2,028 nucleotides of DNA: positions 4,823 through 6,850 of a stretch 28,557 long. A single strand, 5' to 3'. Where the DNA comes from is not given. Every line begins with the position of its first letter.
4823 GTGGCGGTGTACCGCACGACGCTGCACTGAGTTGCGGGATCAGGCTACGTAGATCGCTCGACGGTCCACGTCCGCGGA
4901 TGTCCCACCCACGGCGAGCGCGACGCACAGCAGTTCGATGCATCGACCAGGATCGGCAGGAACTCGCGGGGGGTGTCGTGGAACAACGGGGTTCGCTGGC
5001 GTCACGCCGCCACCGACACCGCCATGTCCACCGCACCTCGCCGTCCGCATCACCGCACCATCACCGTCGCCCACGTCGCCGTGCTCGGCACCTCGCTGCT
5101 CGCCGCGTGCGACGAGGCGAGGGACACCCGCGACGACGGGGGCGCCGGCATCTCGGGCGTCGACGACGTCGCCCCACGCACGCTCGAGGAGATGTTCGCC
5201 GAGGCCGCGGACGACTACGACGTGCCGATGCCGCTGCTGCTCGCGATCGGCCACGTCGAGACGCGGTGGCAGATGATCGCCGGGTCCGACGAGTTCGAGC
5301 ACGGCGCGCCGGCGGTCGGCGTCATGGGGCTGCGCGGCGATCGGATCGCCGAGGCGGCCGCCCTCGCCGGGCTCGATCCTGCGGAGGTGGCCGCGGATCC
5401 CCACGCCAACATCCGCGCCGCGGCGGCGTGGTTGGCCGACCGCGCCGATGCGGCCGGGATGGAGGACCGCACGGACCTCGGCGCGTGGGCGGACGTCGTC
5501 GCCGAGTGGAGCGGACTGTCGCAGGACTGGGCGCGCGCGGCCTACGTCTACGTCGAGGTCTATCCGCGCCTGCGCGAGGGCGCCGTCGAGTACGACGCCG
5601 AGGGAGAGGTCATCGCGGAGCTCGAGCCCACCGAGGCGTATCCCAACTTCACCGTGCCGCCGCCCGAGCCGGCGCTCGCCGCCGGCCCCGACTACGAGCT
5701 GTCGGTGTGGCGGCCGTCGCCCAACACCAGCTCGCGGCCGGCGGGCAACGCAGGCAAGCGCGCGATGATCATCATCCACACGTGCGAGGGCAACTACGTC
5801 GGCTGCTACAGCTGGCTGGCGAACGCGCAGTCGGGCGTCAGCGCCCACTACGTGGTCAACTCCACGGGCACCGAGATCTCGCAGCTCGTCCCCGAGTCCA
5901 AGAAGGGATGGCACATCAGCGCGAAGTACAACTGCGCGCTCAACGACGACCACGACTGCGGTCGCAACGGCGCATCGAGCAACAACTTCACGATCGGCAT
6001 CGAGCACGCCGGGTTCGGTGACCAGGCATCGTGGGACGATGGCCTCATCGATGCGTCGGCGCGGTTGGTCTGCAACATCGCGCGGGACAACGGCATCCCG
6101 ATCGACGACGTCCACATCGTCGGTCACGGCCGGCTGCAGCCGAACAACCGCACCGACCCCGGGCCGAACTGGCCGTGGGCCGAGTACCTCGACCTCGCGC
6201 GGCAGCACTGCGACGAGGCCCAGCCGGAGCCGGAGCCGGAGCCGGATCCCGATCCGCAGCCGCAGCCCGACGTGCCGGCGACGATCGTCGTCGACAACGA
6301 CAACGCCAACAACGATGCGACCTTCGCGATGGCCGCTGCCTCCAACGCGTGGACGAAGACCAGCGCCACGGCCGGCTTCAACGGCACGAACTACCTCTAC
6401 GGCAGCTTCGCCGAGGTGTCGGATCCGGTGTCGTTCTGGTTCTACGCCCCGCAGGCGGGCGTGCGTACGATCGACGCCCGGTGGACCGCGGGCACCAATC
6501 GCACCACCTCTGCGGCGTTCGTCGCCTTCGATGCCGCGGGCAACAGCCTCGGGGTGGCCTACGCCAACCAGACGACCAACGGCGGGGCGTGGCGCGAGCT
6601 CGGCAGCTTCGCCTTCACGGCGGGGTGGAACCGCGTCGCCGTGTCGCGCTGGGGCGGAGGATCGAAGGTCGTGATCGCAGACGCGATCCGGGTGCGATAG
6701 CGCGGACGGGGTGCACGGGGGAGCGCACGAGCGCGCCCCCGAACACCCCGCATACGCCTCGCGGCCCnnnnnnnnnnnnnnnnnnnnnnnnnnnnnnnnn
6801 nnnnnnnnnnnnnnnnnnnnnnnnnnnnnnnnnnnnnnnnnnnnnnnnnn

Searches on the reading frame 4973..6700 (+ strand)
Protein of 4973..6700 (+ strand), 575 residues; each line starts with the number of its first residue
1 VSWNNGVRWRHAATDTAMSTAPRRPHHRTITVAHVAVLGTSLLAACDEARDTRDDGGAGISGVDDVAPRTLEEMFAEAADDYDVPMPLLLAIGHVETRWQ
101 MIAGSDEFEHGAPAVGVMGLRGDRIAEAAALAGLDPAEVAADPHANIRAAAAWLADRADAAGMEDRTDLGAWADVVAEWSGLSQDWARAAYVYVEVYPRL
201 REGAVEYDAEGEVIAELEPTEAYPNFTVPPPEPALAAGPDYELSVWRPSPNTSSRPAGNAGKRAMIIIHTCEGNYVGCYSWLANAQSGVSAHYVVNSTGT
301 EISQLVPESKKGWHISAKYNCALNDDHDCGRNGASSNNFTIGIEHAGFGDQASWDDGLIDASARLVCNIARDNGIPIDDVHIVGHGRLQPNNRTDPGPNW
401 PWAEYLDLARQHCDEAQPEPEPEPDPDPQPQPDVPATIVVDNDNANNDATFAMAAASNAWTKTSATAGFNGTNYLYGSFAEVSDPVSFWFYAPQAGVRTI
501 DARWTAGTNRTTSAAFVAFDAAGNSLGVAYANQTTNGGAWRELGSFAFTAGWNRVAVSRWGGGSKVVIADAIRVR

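Call 25: search_protein_families(library=pfam, proteins=[window:4973-6700:+], max_evalue=0.001)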
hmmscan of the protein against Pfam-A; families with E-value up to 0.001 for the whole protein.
window:4973-6700:+ (575 aa): 3 families
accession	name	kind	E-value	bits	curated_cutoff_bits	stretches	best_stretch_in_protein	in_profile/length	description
PF25275.1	Golvesin_C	-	5.8e-21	75.4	31.6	1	451-574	8-130/132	Golvesin C-terminal domain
PF01510.30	Amidase_2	-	1.2e-20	74.6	26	1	265-398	7-131/131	N-acetylmuramoyl-L-alanine amidase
PF01464.25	SLT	-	0.00017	21.6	21.3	1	74-162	2-84/117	Transglycosylase SLT domain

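Call 85: search_protein_families(library=ncbifam, proteins=[window:4973-6700:+], max_evalue=0.001)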
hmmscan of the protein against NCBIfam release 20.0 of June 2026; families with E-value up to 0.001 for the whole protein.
window:4973-6700:+ (575 aa): 1 family
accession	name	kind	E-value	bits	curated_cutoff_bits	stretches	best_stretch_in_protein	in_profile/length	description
NF008758.0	PRK11789.1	equivalog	7.3e-12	45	143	1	287-412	74-185/190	1,6-anhydro-N-acetylmuramyl-L-alanine amidase AmpD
